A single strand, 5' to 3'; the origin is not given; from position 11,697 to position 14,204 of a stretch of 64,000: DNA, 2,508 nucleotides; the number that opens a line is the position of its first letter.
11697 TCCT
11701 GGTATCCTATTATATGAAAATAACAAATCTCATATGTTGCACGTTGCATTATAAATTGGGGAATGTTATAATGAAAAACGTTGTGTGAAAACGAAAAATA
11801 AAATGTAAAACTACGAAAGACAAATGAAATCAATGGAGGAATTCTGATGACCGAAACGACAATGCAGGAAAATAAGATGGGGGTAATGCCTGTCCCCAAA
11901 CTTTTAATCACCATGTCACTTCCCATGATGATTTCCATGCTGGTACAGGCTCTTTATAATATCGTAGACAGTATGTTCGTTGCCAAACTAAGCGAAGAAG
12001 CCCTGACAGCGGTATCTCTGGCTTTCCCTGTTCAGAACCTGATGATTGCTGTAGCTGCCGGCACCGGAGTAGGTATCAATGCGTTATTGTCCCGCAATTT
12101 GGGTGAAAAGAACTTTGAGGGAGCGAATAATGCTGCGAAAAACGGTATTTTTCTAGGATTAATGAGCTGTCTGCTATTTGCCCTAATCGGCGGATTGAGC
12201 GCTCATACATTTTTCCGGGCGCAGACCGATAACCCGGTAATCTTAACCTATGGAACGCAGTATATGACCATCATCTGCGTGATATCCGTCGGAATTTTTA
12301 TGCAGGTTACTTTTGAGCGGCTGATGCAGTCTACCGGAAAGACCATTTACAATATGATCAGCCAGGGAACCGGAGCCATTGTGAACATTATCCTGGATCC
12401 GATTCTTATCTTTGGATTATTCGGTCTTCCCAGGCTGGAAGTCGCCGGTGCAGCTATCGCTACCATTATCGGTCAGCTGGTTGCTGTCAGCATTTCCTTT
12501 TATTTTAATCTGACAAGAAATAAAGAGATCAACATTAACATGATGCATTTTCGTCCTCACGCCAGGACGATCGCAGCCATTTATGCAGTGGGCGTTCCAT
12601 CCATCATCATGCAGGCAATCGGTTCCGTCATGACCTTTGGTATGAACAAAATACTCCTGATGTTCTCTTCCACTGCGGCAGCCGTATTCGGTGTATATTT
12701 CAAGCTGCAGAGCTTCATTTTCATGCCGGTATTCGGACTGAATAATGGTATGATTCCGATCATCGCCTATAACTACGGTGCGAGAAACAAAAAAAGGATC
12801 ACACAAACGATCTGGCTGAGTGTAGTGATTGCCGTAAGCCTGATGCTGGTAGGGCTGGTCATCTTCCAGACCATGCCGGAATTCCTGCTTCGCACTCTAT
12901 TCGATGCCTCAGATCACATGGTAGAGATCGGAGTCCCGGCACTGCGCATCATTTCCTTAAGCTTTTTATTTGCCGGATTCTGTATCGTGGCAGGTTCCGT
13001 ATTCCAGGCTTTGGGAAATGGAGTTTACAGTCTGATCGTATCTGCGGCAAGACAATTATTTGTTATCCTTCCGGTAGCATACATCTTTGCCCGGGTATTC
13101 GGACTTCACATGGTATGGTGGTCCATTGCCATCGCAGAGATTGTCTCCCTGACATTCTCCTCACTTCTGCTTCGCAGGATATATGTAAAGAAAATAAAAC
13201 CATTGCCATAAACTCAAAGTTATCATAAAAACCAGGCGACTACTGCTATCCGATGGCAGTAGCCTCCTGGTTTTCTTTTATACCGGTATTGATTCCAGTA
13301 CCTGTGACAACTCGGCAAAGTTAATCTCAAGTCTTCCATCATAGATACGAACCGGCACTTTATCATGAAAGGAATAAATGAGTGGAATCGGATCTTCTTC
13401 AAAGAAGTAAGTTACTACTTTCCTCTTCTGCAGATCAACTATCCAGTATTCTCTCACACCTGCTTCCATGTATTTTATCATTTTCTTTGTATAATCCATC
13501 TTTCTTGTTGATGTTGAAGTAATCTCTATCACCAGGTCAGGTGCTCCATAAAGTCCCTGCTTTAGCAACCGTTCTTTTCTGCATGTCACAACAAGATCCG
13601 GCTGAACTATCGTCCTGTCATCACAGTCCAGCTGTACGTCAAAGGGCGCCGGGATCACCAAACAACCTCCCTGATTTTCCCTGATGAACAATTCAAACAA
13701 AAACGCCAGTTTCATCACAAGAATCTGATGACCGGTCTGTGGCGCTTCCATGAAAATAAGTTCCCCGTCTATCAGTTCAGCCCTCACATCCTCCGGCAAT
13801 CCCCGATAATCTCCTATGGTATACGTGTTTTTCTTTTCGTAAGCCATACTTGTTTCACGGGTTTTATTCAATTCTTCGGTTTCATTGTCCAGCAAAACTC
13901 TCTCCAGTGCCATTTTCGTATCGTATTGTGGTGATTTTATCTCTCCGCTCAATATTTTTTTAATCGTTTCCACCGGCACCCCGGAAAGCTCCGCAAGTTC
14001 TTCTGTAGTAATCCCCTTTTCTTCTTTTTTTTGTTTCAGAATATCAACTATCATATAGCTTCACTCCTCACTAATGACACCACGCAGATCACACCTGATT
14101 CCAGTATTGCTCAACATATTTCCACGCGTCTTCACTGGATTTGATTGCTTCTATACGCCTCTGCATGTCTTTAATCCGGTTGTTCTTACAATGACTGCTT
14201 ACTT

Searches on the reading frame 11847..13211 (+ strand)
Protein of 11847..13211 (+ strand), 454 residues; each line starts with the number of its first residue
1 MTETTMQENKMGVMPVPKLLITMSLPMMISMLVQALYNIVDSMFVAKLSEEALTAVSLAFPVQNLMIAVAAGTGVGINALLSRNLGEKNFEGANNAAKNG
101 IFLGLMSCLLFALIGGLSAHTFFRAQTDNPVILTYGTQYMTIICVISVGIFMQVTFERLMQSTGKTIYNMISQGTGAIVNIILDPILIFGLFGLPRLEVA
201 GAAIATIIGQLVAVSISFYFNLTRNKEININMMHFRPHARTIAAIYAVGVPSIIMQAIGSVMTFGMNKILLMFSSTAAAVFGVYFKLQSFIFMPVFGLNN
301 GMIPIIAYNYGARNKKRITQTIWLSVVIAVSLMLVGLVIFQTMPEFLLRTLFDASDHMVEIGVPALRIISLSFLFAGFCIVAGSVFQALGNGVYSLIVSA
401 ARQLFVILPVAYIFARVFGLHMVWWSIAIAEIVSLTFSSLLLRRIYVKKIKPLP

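Call 60: search_protein_families(library=pfam, proteins=[window:11847-13211:+], max_evalue=0.01)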
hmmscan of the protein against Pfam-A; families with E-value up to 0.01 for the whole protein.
window:11847-13211:+ (454 aa): 1 family
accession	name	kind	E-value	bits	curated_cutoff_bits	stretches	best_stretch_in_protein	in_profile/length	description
PF01554.23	MatE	-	2.2e-48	164.4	24.9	2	26-186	1-161/161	MatE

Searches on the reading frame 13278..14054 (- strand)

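Call 60: search_protein_families(library=pfam, proteins=[window:13278-14054:-], max_evalue=0.01)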
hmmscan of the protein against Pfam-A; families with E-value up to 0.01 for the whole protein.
window:13278-14054:- (258 aa): 4 families
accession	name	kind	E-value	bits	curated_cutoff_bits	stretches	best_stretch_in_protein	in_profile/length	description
PF05685.18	Uma2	-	2.2e-30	105.8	27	1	83-217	4-140/172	Putative restriction endonuclease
PF01381.28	HTH_3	-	1.8e-06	28.3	23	1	6-54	1-48/55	Helix-turn-helix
PF13560.12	HTH_31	-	0.0015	19.2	27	1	6-45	6-45/64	Helix-turn-helix domain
PF13443.12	HTH_26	-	0.008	16.8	22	0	11-45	7-41/63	Cro/C1-type HTH DNA-binding domain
